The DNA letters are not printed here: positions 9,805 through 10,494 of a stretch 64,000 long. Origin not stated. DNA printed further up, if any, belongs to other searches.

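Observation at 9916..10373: Four-helix-bundle (23S-rRNA-IVS-type) gene in a hairpin-bounded cassette that exactly fills the MFP-RND intercistronic gap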

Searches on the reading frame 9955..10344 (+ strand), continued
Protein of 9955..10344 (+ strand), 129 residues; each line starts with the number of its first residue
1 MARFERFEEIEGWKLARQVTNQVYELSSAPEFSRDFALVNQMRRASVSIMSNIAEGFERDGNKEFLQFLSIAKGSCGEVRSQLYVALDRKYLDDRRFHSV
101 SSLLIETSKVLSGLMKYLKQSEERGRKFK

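Call 85: fold_search(model_id=the predicted structure, library=pdb)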
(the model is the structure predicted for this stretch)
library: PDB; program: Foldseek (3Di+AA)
matches with E <= 10: 610; with E <= 0.001: 10
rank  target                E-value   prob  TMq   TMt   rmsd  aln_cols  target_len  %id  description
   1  2gsc_B                2.8e-06  1.00  0.81  0.89   1.5       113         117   34  Crystal Structure of the Conserved Hypothetical Cytosolic Protein Xcc0516 from Xanthomonas campestris (released 2006-10-03)
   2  2gsc_E                2.9e-06  1.00  0.80  0.92   1.5       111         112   33  Crystal Structure of the Conserved Hypothetical Cytosolic Protein Xcc0516 from Xanthomonas campestris (released 2006-10-03)
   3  2gsc_A                4.4e-06  1.00  0.83  0.94   1.6       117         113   32  Crystal Structure of the Conserved Hypothetical Cytosolic Protein Xcc0516 from Xanthomonas campestris (released 2006-10-03)
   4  2gsc_D                7.5e-06  1.00  0.83  0.93   1.3       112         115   32  Crystal Structure of the Conserved Hypothetical Cytosolic Protein Xcc0516 from Xanthomonas campestris (released 2006-10-03)
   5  2gsc_C                1.6e-05  1.00  0.77  0.90   1.7       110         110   33  Crystal Structure of the Conserved Hypothetical Cytosolic Protein Xcc0516 from Xanthomonas campestris (released 2006-10-03)
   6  2rld_E                1.4e-04  1.00  0.69  0.82   2.3       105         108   22  CRYSTAL STRUCTURE OF A PROTEIN WITH UNKNOWN FUNCTION FROM S23 RIBOSOMAL PROTEIN FAMILY (BT_0352) FROM BACTEROIDES THET (released 2007-10-30)
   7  2rld_B                1.5e-04  1.00  0.69  0.79   2.2       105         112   22  CRYSTAL STRUCTURE OF A PROTEIN WITH UNKNOWN FUNCTION FROM S23 RIBOSOMAL PROTEIN FAMILY (BT_0352) FROM BACTEROIDES THET (released 2007-10-30)
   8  2rld_C                1.9e-04  1.00  0.75  0.83   1.7       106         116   19  CRYSTAL STRUCTURE OF A PROTEIN WITH UNKNOWN FUNCTION FROM S23 RIBOSOMAL PROTEIN FAMILY (BT_0352) FROM BACTEROIDES THET (released 2007-10-30)
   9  2rld_D                7.6e-04  1.00  0.68  0.80   2.2       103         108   21  CRYSTAL STRUCTURE OF A PROTEIN WITH UNKNOWN FUNCTION FROM S23 RIBOSOMAL PROTEIN FAMILY (BT_0352) FROM BACTEROIDES THET (released 2007-10-30)
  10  2rld_A                9.4e-04  1.00  0.72  0.81   1.9       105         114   18  CRYSTAL STRUCTURE OF A PROTEIN WITH UNKNOWN FUNCTION FROM S23 RIBOSOMAL PROTEIN FAMILY (BT_0352) FROM BACTEROIDES THET (released 2007-10-30)
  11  4dwl_D                2.7e-02  1.00  0.73  0.86   1.9       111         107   11  Avd molecule from Bordetella bacteriophage DGR (released 2013-02-27)
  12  1wvt_A                5.4e-02  0.80  0.31  0.27  15.9       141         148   16  Crystal structure of uncharacterized protein ST2180 from Sulfolobus tokodaii (released 2006-01-03)
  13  1x8z_C                7.8e-02  1.00  0.66  0.58   3.0       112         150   12  Crystal structure of a pectin methylesterase inhibitor from Arabidopsis thaliana (released 2004-12-28)
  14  4dwl_E                8.6e-02  1.00  0.70  0.81   2.1       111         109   11  Avd molecule from Bordetella bacteriophage DGR (released 2013-02-27)
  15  8ube_D                8.6e-02  1.00  0.67  0.78   3.0       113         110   12  Diversity-generating retroelement (DGR) ribonucleoprotein reverse transcriptase - Resting State 1a (released 2024-10-23)
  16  8ub7_B                8.6e-02  1.00  0.69  0.73   4.5       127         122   12  Diversity-generating retroelement (DGR) ribonucleoprotein reverse transcriptase - Active state (N-occupied) (released 2024-10-23)
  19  8ub7_E                1.4e-01  1.00  0.69  0.79   2.2       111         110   12  Diversity-generating retroelement (DGR) ribonucleoprotein reverse transcriptase - Active state (N-occupied) (released 2024-10-23)
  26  8ub7_D                2.8e-01  1.00  0.67  0.77   3.0       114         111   12  Diversity-generating retroelement (DGR) ribonucleoprotein reverse transcriptase - Active state (N-occupied) (released 2024-10-23)
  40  8ub7_C                4.3e-01  0.99  0.64  0.73   3.0       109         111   15  Diversity-generating retroelement (DGR) ribonucleoprotein reverse transcriptase - Active state (N-occupied) (released 2024-10-23)
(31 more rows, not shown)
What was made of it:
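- On PF05635 / TIGR02436 four-helix-bundle protein (23S rRNA IVS protein, 'S23p'): The top Foldseek hits are 2gsc and 2rld, with rmsd 1.3-2.3 (call 85).
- Closest known: Avd, accessory protein of diversity-generating retroelements. Same: The same four-helix-bundle fold (TM-score about 0.7; call 85).
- The fold relative Avd sits in a nucleic-acid-handling complex with a reverse transcriptase (PDB 8ub7; call 85).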
